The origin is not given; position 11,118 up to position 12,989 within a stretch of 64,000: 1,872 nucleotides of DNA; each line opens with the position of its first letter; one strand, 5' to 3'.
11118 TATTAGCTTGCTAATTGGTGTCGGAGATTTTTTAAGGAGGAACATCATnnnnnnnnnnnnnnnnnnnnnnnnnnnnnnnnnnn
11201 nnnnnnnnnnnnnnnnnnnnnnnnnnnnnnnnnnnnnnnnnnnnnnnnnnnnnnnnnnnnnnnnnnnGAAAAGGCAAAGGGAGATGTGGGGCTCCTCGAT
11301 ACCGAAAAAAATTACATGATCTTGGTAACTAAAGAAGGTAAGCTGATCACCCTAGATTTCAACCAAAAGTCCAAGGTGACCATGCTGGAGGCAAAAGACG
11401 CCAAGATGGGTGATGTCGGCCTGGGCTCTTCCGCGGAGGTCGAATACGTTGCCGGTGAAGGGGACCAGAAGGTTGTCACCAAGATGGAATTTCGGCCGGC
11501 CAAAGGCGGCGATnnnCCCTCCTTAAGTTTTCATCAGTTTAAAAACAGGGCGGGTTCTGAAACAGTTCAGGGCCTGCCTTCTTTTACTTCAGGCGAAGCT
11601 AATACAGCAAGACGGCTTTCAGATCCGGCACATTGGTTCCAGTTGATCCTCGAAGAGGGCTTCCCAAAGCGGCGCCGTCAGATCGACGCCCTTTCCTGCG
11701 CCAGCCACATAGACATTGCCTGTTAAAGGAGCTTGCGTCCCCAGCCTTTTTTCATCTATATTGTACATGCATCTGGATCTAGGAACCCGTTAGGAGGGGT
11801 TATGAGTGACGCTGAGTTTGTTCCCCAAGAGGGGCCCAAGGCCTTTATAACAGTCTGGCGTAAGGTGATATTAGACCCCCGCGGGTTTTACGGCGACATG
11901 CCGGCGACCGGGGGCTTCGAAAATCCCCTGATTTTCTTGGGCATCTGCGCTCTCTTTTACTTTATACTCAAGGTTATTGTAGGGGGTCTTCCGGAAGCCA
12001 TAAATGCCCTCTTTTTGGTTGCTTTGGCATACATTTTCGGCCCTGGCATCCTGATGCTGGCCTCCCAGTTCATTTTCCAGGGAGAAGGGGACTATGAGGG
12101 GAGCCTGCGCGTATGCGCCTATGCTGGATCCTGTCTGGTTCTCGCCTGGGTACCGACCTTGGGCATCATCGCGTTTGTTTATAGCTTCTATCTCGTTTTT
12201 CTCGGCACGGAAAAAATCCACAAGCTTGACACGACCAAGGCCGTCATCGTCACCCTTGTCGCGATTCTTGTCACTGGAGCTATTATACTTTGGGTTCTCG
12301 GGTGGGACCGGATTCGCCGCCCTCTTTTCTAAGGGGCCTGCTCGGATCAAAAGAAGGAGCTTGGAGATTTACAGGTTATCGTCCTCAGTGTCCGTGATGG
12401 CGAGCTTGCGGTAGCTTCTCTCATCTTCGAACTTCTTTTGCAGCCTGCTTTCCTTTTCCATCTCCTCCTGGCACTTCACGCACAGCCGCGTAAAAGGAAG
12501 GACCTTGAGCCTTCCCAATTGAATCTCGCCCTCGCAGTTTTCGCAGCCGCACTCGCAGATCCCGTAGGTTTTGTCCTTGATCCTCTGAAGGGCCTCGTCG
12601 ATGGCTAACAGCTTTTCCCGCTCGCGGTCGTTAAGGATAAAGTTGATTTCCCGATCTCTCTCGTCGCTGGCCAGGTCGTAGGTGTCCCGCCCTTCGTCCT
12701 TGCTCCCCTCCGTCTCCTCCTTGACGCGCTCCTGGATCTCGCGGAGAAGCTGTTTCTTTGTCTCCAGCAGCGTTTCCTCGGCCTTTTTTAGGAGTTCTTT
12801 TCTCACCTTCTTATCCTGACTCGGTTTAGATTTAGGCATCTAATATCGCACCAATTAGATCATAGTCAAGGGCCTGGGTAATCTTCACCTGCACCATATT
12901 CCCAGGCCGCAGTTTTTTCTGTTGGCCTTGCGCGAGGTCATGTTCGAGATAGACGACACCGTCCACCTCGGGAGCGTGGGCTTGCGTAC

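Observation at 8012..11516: Intramembrane-sensing two-component system bracketed by three paralogous small secreted proteins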

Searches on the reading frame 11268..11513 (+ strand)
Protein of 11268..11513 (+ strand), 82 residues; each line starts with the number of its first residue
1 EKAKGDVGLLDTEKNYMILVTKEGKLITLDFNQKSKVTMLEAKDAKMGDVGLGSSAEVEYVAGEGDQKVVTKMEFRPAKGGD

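Call 48: predict_structure(alignment_id=A4)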
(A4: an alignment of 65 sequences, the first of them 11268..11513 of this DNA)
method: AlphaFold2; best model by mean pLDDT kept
length: 82 residues; sequences in the alignment: 65
mean_pLDDT: 90.3   pTM: 0.52
mean pLDDT of the five models: 90.3, 89.7, 84.5, 83.2, 81.9
residues with pLDDT >= 90: 54; 70-90: 25; 50-70: 2; < 50: 1
segments of 3 or more residues with pLDDT < 50: none
pLDDT, mean of each block of 10 residues (from residue 1): 92 97 95 90 87 92 92 86 49
secondary structure, 60 per line:
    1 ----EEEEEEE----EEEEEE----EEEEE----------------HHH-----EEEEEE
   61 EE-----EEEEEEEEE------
elements in order: E5-11 E16-21 E26-30 E55-62 E68-76

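Call 52: fold_search(model_id=the predicted structure, library=pdb)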
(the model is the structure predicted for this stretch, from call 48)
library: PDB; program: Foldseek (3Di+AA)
matches with E <= 10: 435; with E <= 0.001: 0
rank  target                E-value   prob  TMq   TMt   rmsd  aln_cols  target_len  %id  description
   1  3cam_A                2.6e-01  0.63  0.35  0.41  11.6        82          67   17  Crystal structure of the cold shock domain protein from Neisseria meningitidis (released 2008-03-25)
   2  5xv9_MODEL_1_A        7.7e-01  0.51  0.35  0.41  16.2        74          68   18  Solution Structure of Cold Shock Protein from Colwellia psychrerythraea (released 2018-07-04)
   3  5vhs_A                9.3e-01  0.60  0.27  0.08   2.8        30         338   17  Conformational Landscape of the p28-Bound Human Proteasome Regulatory Particle (released 2017-08-23)
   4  5vhf_A                1.1e+00  0.51  0.27  0.08   2.8        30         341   17  Conformational Landscape of the p28-Bound Human Proteasome Regulatory Particle (released 2017-08-23)
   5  5xfp_E                1.3e+00  0.20  0.27  0.09  12.7        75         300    8  Binary complex of PHF1 and a double stranded DNA (released 2017-09-13)
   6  5xfq_B                1.3e+00  0.20  0.28  0.08  13.0        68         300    7  Ternary complex of PHF1, a DNA duplex and a histone peptide (released 2017-09-13)
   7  5vhi_A                1.8e+00  0.38  0.28  0.09   4.1        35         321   20  Conformational Landscape of the p28-Bound Human Proteasome Regulatory Particle (released 2017-08-23)
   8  7ode_K                2.0e+00  0.30  0.24  0.10   4.0        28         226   18  E. coli 50S ribosome LiCl core particle (released 2022-06-01)
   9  9m9e_C                2.0e+00  0.20  0.31  0.03  14.7        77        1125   10  Structural Basis of Pausing During Transcription Initiation in Mycobacterium tuberculosis (released 2026-01-14)
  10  8bnv                  2.2e+00  0.28  0.31  0.07   8.8        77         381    4  Crystal structure of Pif1 from Deferribacter desulfuricans in apo from (released 2023-03-08)
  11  8y5f_D                2.2e+00  0.16  0.30  0.09  11.9        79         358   11  Cryo-EM structure of E.coli spermidine transporter PotABC (released 2024-10-09)
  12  5l4g_H                2.2e+00  0.08  0.22  0.06  17.0        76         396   14  The human 26S proteasome at 3.9 A (released 2016-09-07)
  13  9a7d_A                2.2e+00  0.06  0.22  0.05  14.8        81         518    7  Integrative model of YRVJ-YACD by crosslinking MS and deep learning (released 2024-09-18)
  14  3hfo_A                2.3e+00  0.87  0.28  0.36   0.7        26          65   19  Crystal Structure of an Hfq protein from Synechocystis sp. (released 2009-07-14)
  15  8h43_B                2.3e+00  0.80  0.29  0.41   1.0        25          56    8  Crystal structure of PHF1 Tudor domain in complex with hit 1 (released 2023-10-18)
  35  2jn0_MODEL_1_A        2.7e+00  0.35  0.32  0.47   3.6        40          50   10  Solution NMR structure of the ygdR protein from Escherichia coli. Northeast Structural Genomics target ER382A. (released 2007-05-01)
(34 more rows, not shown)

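Call 63: search_solved_structures(query=A4, max_evalue=10, show_alignments=1)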
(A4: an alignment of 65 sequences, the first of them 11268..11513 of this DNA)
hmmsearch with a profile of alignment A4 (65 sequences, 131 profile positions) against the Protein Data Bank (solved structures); distinct sequences matched with E-value up to 10: 23.
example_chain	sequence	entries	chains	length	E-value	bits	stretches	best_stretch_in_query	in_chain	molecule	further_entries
6g6m_A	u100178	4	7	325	3.2e-07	33.8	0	64-94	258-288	Tako8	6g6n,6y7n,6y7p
6y7o_A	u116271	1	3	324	5.1e-07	33.2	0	63-94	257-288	Tako8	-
2vb2_X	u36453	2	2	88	1.7e-06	31.5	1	31-113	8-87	CATION EFFLUX SYSTEM PROTEIN CUSF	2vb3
1zeq_X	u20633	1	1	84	2.7e-06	30.9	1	32-113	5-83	Cation efflux system protein cusF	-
2qcp_X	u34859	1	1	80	4.5e-06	30.1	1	34-113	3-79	Cation efflux system protein cusF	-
3e6z_X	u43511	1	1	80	1.1e-05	28.9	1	34-113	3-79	Cation efflux system protein cusF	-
8bhu_AAA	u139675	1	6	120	0.0019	21.6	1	3-114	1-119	SilF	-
9fs9_D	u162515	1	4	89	0.002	21.6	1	41-101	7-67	S-layer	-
8bbz_AAA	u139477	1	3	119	0.0078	19.6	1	8-114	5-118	SilF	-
2khj_A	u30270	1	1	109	0.047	17.1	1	35-118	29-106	30S ribosomal protein S1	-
8bxj_A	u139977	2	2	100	0.19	15.1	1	33-114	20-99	Copper ABC transporter substrate-binding protein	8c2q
2a3m_A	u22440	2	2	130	0.37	14.2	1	3-34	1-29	COG3005: Nitrate/TMAO reductases, membrane-bound tetraheme cytochrome c subunit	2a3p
24yw_R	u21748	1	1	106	0.63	13.5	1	75-125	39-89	Large ribosomal subunit protein bL21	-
6h4n_y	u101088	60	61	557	0.71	13.3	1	35-121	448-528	30S ribosomal protein S1 | Small ribosomal subunit protein bS1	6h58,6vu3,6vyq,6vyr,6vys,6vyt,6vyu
6bu8_Z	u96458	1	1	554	0.73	13.3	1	35-121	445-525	30S ribosomal protein S1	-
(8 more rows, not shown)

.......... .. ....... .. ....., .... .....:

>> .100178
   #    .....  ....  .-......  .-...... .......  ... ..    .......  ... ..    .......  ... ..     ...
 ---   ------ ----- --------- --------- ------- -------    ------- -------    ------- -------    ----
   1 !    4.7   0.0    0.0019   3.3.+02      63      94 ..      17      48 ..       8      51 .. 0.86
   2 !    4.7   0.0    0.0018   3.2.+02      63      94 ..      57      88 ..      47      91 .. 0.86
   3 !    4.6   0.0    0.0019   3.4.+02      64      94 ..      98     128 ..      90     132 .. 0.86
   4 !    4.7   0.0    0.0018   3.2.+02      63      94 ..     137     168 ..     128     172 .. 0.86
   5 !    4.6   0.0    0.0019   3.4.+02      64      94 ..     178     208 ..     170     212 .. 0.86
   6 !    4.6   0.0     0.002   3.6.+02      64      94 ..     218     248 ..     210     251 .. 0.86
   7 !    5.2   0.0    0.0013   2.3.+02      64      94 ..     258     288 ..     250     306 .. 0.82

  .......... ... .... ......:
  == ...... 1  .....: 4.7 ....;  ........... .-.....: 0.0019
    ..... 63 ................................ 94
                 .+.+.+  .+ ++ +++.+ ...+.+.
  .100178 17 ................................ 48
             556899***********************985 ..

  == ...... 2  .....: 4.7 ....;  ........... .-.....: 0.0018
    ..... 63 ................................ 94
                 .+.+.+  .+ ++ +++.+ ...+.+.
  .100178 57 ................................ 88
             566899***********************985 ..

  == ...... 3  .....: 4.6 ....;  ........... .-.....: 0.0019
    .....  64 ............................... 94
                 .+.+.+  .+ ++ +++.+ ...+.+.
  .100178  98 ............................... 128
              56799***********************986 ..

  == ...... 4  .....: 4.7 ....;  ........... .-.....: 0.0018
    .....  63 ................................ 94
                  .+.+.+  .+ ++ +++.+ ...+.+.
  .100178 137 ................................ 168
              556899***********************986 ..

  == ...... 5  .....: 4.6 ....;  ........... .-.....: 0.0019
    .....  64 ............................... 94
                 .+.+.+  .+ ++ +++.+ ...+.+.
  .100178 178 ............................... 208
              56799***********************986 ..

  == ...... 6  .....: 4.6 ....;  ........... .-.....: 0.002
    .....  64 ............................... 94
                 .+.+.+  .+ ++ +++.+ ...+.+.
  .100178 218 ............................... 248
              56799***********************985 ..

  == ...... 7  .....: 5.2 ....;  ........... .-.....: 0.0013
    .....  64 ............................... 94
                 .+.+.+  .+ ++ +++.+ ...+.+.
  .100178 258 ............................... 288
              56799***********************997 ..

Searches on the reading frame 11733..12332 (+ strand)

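Call 3: search_protein_families(library=pfam, proteins=[window:11733-12332:+], max_evalue=1)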
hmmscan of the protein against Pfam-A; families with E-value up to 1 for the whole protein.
window:11733-12332:+ (199 aa): 2 families
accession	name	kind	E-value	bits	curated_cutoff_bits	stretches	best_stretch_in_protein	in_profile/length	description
PF04893.22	Yip1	-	2.5e-14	54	28.6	1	44-188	2-172/173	Yip1 domain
PF05216.18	UNC-50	-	0.0045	17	22.1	1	137-192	157-211/221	UNC-50 family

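Call 5: search_protein_families(library=ncbifam, proteins=[window:11733-12332:+], max_evalue=1)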
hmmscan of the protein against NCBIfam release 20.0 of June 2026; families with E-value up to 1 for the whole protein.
window:11733-12332:+ (199 aa): 1 family
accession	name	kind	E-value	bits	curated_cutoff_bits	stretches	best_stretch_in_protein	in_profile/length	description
NF049859.1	SA1002_fam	equivalog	0.56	10.1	65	1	129-191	25-87/167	SA1002 family membrane protein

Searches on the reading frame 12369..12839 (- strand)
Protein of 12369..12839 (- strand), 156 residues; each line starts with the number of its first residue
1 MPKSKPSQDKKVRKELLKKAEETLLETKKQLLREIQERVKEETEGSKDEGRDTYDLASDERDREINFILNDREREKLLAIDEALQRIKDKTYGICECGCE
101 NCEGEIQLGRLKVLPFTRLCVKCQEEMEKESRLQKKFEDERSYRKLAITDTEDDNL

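Call 3: search_protein_families(library=pfam, proteins=[window:12369-12839:-], max_evalue=1)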
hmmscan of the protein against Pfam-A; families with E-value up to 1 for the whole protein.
window:12369-12839:- (156 aa): 4 families
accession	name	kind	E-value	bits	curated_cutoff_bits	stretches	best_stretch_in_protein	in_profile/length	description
PF01258.23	zf-dskA_traR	-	1.6e-08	34.9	24.9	1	91-129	2-36/36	Prokaryotic dksA/traR C4-type zinc finger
PF21157.2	DksA_N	-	2.9e-05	24.7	27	1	22-87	7-71/71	DnaK suppressor protein DksA, N-terminal domain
PF17818.6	KCT2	-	0.042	14.4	26.2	1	5-90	27-110/187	Keratinocyte-associated gene product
PF17915.7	zf_Rg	-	0.37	10.7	25.5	0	94-112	5-23/49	Reverse gyrase zinc finger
